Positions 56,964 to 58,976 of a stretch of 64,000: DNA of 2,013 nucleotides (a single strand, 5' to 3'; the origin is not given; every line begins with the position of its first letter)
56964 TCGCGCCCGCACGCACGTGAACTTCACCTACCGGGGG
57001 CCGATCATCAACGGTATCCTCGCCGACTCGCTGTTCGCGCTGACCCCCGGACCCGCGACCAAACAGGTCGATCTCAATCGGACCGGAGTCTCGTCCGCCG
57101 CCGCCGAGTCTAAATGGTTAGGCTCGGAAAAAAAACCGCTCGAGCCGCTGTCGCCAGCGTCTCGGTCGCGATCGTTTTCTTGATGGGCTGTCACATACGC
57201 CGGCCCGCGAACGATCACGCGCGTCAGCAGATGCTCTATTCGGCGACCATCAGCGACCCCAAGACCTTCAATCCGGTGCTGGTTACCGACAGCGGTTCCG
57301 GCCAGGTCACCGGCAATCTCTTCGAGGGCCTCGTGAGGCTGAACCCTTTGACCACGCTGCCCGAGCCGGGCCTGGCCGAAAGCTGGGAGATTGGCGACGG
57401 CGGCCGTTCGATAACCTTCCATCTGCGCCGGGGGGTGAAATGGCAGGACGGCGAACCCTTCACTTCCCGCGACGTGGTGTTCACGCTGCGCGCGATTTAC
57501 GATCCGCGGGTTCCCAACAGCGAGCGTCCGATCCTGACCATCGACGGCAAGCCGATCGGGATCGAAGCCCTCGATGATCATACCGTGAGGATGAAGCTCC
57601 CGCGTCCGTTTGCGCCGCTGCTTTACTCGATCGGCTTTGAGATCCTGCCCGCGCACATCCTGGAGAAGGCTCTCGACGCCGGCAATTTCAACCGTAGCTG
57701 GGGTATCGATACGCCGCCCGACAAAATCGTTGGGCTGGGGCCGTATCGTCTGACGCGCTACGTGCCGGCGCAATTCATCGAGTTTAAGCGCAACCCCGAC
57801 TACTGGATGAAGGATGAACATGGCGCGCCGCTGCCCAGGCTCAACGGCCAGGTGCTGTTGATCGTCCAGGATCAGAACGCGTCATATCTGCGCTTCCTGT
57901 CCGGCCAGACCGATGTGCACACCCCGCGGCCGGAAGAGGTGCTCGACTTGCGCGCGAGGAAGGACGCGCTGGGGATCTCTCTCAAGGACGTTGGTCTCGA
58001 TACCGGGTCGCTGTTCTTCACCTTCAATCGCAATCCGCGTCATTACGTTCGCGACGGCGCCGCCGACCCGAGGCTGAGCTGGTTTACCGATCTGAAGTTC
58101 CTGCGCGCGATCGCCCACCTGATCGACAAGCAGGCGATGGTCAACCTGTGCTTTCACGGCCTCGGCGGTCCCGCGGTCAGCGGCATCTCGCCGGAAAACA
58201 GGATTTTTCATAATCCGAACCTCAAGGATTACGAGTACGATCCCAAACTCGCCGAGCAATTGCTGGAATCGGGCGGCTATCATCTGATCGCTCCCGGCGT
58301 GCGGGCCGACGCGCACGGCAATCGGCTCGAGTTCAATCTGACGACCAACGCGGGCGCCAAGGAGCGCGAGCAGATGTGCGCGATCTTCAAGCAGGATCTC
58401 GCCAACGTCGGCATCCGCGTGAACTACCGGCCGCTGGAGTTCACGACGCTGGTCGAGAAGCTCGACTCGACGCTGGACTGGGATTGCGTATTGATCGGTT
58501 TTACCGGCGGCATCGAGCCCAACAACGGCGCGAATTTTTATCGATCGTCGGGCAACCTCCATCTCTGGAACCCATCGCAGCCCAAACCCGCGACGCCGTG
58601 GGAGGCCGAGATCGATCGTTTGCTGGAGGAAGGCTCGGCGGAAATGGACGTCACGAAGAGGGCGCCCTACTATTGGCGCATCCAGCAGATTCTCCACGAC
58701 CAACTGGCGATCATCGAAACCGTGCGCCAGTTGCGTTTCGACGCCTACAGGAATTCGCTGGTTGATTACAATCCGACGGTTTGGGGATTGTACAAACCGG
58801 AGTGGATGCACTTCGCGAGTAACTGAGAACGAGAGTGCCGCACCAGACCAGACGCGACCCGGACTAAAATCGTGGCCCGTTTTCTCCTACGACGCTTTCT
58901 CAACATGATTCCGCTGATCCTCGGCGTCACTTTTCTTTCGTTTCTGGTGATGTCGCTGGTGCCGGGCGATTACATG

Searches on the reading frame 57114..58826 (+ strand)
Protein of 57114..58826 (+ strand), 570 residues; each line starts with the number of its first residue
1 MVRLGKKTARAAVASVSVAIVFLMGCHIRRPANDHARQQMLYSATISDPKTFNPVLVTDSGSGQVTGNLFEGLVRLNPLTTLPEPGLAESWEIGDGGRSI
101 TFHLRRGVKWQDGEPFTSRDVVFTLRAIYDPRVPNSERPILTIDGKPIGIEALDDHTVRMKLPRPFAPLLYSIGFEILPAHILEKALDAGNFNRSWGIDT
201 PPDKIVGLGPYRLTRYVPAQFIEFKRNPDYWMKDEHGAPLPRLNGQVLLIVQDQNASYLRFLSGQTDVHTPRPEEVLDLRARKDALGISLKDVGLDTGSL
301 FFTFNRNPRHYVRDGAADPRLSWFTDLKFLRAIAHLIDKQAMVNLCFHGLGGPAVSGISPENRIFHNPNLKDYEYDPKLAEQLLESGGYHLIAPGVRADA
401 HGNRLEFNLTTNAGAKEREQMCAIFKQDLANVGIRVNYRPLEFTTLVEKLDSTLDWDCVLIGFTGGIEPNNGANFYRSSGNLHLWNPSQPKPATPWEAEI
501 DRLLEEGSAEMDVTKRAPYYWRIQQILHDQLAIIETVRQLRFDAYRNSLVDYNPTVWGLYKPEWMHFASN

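Call 70: search_protein_families(library=pfam, proteins=[window:57114-58826:+], max_evalue=0.001)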
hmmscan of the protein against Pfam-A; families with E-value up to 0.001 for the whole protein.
window:57114-58826:+ (570 aa): 1 family
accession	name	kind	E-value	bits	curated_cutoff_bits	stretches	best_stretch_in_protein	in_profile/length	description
PF00496.27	SBP_bac_5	-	1.2e-76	258.7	32.4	1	83-479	2-363/368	Bacterial extracellular solute-binding proteins, family 5 Middle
